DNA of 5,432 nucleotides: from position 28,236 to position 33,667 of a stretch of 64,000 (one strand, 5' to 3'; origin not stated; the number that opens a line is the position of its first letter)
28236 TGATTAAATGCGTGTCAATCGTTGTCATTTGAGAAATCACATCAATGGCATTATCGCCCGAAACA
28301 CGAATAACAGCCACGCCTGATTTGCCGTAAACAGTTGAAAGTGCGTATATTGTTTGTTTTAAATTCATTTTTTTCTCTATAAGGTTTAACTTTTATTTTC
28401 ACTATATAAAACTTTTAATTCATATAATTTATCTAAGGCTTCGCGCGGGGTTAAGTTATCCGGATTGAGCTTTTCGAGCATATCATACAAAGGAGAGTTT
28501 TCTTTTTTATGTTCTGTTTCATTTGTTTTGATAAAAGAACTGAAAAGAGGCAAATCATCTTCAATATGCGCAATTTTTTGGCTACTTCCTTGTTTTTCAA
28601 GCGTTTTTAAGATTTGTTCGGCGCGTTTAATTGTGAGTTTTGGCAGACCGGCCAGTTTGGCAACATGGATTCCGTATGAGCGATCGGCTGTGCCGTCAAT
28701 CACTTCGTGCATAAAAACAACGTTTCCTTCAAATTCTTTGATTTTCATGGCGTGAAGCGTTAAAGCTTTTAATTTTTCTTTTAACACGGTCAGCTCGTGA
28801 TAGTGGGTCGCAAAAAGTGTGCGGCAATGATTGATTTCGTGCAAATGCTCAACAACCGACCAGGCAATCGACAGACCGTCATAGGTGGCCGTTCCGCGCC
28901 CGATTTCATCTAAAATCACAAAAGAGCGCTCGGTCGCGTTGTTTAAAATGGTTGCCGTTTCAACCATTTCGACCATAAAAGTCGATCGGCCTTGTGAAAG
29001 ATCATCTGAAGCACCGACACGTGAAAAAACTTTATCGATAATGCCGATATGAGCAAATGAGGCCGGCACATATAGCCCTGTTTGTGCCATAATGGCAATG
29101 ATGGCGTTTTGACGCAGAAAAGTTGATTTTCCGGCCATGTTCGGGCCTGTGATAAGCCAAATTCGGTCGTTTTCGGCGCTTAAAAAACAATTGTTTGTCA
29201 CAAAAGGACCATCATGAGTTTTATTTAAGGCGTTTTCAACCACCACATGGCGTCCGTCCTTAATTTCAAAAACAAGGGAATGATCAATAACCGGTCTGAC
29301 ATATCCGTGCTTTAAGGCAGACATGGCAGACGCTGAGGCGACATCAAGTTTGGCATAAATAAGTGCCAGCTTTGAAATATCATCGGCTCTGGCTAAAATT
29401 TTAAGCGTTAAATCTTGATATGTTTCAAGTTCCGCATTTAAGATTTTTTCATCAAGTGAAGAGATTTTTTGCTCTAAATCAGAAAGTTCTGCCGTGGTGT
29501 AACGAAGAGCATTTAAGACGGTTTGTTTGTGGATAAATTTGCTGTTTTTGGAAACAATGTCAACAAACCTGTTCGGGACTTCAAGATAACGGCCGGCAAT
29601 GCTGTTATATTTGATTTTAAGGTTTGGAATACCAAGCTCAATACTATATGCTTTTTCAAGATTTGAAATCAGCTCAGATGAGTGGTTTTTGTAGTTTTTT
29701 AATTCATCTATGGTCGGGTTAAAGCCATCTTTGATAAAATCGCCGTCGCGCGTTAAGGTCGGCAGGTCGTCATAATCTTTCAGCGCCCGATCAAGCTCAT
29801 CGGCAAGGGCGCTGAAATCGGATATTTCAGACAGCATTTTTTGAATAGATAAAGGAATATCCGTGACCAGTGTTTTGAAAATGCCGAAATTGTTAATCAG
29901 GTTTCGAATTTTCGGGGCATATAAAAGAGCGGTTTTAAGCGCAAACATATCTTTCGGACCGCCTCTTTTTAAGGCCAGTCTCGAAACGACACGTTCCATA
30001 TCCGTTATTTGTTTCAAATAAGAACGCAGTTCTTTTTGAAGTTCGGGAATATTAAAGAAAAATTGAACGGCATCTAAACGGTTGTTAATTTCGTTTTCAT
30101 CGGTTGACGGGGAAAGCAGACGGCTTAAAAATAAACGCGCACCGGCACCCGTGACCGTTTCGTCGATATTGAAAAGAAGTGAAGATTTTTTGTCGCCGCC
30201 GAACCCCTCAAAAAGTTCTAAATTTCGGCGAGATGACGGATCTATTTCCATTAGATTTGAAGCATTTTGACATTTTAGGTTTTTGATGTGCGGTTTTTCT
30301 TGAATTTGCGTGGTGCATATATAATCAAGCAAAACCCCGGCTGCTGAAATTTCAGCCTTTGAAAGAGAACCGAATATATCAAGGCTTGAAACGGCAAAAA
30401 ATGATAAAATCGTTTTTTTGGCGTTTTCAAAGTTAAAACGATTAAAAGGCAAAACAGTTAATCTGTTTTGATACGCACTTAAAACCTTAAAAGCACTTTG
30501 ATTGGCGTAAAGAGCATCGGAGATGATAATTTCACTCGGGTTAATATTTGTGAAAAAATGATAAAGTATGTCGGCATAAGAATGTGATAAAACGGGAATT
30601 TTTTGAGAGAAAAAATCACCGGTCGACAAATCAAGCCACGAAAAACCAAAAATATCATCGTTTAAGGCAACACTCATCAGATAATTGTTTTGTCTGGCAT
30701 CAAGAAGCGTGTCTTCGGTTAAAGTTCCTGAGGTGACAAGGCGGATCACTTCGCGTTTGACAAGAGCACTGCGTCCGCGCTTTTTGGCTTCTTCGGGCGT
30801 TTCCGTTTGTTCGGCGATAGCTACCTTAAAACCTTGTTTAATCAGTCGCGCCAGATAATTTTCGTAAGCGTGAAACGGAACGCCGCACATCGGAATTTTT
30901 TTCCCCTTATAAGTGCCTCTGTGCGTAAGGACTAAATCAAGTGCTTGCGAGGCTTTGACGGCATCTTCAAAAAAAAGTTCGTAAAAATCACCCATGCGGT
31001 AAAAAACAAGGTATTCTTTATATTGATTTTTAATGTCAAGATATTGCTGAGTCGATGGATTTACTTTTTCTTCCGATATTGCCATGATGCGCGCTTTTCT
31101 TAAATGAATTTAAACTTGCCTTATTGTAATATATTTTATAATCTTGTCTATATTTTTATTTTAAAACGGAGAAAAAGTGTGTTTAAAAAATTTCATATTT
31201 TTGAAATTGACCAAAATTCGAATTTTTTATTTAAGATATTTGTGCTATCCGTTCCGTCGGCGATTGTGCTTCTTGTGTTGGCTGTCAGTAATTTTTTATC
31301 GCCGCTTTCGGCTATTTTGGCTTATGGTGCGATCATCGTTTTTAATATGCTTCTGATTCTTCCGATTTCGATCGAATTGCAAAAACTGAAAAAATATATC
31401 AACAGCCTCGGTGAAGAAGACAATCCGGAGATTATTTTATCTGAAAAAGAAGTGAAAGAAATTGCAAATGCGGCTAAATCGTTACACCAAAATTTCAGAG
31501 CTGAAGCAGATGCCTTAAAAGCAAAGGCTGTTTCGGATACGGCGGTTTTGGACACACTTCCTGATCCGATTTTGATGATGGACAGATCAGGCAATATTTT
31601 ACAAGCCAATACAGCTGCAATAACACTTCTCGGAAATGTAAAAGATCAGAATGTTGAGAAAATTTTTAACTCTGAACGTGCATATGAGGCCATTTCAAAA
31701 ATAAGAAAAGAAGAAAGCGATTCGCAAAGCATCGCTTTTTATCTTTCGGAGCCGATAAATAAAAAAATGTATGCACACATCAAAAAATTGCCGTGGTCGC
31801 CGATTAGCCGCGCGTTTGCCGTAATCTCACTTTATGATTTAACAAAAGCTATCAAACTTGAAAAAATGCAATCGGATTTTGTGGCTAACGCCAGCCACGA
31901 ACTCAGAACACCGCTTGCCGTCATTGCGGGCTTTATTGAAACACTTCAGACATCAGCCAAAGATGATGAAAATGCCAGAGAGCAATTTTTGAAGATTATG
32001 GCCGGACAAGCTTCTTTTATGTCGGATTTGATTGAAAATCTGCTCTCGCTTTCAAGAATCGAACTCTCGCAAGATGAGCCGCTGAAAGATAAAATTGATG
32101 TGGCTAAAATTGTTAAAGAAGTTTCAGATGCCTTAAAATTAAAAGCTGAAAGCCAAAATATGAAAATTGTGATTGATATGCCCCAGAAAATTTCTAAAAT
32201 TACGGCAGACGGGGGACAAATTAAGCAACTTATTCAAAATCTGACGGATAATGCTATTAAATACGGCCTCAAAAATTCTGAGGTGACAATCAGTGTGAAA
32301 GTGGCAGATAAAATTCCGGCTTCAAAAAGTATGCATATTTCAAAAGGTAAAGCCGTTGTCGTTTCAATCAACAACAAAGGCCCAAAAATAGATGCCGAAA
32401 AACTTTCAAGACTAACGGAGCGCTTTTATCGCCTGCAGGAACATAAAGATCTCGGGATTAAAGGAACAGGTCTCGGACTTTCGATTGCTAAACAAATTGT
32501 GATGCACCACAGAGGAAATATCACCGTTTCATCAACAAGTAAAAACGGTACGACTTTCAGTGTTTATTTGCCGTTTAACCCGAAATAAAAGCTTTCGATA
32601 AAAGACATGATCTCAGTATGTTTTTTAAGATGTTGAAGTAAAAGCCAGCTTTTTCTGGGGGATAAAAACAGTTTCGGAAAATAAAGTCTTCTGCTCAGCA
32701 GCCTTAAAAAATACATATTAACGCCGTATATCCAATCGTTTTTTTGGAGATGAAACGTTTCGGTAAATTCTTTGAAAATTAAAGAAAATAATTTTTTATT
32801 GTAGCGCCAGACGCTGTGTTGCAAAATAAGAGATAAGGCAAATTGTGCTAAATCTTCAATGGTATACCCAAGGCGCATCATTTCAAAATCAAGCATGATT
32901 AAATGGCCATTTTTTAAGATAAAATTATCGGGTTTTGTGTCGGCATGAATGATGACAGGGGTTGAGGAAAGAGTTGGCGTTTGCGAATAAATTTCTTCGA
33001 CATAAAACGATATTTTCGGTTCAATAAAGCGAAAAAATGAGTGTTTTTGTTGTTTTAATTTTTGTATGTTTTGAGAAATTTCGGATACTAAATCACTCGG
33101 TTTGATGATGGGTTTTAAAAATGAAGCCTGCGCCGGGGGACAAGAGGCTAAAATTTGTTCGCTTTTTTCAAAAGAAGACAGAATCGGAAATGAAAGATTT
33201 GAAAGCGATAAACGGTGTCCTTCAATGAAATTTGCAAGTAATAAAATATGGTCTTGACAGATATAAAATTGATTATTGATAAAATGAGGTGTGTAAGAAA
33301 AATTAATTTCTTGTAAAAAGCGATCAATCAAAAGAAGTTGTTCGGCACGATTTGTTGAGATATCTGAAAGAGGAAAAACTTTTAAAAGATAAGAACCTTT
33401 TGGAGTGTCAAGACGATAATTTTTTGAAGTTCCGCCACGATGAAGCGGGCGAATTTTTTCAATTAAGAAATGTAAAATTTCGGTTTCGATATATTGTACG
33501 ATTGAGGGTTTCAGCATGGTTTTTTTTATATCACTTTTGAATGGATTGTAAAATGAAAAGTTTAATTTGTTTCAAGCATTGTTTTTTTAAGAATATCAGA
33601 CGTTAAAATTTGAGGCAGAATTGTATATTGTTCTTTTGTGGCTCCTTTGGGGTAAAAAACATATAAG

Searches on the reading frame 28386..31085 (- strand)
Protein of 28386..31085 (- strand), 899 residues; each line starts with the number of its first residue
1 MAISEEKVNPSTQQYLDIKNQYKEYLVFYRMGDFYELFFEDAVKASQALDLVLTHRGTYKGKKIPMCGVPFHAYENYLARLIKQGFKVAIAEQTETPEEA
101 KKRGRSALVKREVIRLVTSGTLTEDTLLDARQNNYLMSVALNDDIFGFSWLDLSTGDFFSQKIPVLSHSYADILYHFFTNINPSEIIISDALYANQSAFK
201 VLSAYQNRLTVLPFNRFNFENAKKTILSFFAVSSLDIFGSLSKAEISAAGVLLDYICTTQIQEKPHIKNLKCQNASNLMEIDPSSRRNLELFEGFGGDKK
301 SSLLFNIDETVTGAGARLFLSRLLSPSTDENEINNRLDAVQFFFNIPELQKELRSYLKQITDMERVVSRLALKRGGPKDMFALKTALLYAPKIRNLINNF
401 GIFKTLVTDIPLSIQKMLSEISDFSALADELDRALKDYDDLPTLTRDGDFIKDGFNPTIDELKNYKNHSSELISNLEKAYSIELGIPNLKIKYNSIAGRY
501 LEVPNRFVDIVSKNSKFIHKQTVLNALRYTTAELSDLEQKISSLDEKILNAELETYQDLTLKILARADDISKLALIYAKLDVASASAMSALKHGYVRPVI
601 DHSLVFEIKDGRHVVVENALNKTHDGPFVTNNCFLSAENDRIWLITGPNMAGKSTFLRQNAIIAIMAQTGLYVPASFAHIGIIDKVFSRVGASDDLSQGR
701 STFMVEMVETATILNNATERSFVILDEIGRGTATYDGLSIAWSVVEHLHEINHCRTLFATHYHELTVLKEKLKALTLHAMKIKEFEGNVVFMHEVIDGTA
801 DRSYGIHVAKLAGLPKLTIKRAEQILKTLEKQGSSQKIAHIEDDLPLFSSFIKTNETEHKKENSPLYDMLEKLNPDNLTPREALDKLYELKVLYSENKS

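Call 5: search_protein_families(library=pfam, proteins=[window:28386-31085:-], max_evalue=0.001)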
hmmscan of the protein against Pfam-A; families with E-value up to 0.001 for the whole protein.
window:28386-31085:- (899 aa): 5 families
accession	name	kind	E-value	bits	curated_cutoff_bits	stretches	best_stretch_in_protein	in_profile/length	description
PF00488.27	MutS_V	-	2.2e-84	282.6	30.2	1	643-830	1-188/188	MutS domain V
PF01624.25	MutS_I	-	1.7e-40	138.2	20.6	1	10-125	2-112/113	MutS domain I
PF05192.23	MutS_III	-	5.8e-36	125.1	34.1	1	284-587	1-194/194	MutS domain III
PF05188.22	MutS_II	-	3.9e-20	73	25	1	134-268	1-133/133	MutS domain II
PF05190.23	MutS_IV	-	3.7e-18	66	22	1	454-546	1-91/92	MutS family domain IV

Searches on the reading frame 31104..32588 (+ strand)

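Call 6: search_protein_families(library=pfam, proteins=[window:31104-32588:+], max_evalue=0.001)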
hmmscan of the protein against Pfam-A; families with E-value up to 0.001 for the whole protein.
window:31104-32588:+ (494 aa): 4 families
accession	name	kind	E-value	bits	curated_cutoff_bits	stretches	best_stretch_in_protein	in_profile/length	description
PF02518.31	HATPase_c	-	1.2e-24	87.3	26.4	1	369-492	2-110/111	Histidine kinase-, DNA gyrase B-, and HSP90-like ATPase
PF00512.31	HisKA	-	2.9e-17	62.9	26.9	1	256-320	2-64/66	His Kinase A (phospho-acceptor) domain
PF00989.32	PAS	-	2.8e-06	27.8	22.6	1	147-192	5-50/113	PAS fold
PF13188.13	PAS_8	-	7.7e-06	26.1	21.8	1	147-188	5-47/65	PAS domain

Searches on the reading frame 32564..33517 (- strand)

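Call 5: search_protein_families(library=pfam, proteins=[window:32564-33517:-], max_evalue=0.001)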
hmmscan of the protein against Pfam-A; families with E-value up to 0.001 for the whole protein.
window:32564-33517:- (317 aa): 1 family
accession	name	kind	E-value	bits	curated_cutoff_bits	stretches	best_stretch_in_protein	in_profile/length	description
PF01636.29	APH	-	2.4e-11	44.3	23.2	1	179-227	160-210/239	Phosphotransferase enzyme family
